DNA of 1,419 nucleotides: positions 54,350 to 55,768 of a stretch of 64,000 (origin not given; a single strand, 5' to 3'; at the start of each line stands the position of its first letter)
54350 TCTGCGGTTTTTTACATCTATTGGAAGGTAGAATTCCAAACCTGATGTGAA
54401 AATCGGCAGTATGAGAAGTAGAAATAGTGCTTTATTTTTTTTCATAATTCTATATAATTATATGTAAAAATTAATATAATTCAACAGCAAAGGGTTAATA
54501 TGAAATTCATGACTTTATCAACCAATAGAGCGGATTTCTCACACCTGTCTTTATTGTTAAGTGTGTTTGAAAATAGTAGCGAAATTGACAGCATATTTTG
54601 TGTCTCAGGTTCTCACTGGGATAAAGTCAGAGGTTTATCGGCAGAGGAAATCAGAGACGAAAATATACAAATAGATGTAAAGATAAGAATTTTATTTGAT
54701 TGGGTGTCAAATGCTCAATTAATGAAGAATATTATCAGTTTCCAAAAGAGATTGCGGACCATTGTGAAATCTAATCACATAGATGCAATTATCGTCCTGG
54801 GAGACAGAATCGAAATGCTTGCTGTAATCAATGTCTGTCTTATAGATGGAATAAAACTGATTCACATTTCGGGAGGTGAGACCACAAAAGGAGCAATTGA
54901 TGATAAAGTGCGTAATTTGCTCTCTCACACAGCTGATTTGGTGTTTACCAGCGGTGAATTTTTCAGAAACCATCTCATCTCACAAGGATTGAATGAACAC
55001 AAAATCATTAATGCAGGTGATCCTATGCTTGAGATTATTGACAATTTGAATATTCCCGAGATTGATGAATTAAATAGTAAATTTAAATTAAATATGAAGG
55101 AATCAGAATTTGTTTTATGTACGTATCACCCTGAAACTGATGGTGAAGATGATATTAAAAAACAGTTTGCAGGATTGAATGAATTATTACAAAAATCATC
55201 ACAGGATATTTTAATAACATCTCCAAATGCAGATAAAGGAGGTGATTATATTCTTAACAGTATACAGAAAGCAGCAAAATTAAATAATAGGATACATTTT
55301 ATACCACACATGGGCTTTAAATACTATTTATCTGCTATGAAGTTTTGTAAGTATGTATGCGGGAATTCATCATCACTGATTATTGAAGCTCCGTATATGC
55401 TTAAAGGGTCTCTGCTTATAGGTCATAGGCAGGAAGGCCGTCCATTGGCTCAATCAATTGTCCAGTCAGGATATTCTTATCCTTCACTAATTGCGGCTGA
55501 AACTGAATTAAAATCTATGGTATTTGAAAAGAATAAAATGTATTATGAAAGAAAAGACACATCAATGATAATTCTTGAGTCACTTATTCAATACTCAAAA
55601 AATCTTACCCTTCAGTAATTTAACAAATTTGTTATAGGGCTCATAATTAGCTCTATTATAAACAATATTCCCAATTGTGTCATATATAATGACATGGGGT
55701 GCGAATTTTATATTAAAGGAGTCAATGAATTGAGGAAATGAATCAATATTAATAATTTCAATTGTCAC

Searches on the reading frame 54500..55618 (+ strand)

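Call 59: search_protein_families(library=pfam, proteins=[window:54500-55618:+], max_evalue=0.00001)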
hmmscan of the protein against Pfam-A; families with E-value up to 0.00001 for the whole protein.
window:54500-55618:+ (372 aa): 1 family
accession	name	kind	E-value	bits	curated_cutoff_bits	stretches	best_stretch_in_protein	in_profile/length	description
PF02350.25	Epimerase_2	-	2.6e-53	181.6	30.6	1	24-360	4-344/347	UDP-N-acetylglucosamine 2-epimerase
